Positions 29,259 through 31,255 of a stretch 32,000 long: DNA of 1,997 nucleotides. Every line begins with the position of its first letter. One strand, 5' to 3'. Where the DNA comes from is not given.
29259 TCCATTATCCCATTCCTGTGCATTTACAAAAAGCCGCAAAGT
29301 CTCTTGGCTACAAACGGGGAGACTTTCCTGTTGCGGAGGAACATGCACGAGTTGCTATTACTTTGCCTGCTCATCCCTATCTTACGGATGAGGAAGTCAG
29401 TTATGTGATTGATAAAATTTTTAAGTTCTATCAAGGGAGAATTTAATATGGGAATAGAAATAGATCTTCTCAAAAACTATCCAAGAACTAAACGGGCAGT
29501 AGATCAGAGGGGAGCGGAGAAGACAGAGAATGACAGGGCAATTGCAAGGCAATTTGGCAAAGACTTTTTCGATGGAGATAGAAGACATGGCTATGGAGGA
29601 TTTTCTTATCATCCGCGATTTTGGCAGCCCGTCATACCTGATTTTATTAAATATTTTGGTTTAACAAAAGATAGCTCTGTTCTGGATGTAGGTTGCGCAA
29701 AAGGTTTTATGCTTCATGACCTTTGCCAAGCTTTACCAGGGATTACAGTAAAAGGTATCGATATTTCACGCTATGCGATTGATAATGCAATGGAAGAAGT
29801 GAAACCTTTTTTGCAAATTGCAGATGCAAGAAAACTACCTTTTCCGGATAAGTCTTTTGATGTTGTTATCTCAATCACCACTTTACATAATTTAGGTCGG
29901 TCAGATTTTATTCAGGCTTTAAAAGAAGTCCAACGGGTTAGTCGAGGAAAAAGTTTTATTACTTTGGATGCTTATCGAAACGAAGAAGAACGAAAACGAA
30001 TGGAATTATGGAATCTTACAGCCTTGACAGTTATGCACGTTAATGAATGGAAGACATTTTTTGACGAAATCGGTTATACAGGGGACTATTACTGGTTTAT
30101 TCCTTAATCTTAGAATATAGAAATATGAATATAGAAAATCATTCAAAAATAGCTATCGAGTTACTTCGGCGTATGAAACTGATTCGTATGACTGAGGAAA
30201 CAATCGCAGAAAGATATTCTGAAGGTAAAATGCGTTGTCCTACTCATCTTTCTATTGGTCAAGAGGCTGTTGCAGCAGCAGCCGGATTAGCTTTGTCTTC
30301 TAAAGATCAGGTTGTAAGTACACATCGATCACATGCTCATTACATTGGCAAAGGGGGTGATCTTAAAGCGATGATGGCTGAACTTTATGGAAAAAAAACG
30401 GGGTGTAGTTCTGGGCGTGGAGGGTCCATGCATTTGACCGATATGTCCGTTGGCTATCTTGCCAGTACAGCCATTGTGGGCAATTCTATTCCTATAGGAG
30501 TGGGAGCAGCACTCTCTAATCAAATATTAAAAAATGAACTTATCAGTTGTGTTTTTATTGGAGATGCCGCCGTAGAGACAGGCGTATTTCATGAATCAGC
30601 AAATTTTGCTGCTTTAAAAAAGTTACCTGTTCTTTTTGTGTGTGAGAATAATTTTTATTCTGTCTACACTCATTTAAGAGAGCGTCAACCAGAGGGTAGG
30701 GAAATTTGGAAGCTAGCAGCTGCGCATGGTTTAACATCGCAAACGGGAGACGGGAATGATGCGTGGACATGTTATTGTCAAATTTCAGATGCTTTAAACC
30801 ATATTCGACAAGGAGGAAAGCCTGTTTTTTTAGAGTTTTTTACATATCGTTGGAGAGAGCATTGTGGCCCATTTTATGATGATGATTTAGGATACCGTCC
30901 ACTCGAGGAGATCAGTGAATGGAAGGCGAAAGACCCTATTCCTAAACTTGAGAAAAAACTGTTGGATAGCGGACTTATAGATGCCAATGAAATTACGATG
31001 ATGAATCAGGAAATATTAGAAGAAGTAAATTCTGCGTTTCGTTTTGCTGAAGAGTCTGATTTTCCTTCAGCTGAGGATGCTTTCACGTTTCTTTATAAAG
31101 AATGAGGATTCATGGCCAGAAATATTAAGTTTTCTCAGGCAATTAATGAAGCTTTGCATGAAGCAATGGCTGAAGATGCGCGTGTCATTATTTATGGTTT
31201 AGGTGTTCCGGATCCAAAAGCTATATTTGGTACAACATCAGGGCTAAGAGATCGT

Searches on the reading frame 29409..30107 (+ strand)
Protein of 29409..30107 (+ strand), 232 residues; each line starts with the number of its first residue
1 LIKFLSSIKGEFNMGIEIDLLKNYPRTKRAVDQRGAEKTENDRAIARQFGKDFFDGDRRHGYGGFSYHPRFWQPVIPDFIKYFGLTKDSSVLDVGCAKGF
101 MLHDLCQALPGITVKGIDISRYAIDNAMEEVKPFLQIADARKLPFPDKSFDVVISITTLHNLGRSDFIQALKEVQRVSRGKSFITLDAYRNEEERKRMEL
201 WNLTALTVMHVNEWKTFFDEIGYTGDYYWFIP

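Call 48: search_protein_families(library=pfam, proteins=[window:29409-30107:+], max_evalue=0.00001)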
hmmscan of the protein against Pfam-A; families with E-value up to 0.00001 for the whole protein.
window:29409-30107:+ (232 aa): 6 families
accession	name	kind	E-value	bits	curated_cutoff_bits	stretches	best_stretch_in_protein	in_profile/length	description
PF08241.18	Methyltransf_11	-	9.9e-18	65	21.2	1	92-179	1-88/95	Methyltransferase domain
PF13649.12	Methyltransf_25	-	3.5e-17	63.3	27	1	91-178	1-93/97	Methyltransferase domain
PF13847.12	Methyltransf_31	-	6.1e-15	55.6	27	1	86-219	2-142/145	Methyltransferase domain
PF08242.18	Methyltransf_12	-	5.2e-11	43.6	30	1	92-177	1-91/98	Methyltransferase domain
PF13489.12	Methyltransf_23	-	4.8e-10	39.8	27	1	75-207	8-138/164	Methyltransferase domain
PF07021.18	MetW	-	6.6e-08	32.8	21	1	87-179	13-103/193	Methionine biosynthesis protein MetW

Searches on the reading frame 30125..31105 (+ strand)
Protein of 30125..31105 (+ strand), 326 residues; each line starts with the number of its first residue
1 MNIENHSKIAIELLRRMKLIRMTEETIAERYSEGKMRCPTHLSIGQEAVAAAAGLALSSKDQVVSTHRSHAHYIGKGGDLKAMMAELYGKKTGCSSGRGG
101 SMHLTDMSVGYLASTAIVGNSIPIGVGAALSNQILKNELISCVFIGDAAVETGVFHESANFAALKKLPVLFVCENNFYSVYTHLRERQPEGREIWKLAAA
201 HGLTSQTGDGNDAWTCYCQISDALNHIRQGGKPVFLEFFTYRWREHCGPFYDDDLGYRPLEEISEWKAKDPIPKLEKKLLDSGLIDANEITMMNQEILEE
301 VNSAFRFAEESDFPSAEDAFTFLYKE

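Call 48: search_protein_families(library=pfam, proteins=[window:30125-31105:+], max_evalue=0.00001)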
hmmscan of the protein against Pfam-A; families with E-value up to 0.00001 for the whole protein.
window:30125-31105:+ (326 aa): 1 family
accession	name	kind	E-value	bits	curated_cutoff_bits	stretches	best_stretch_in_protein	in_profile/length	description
PF00676.26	E1_dh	-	2.8e-61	207.5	22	1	15-315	1-298/300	Dehydrogenase E1 component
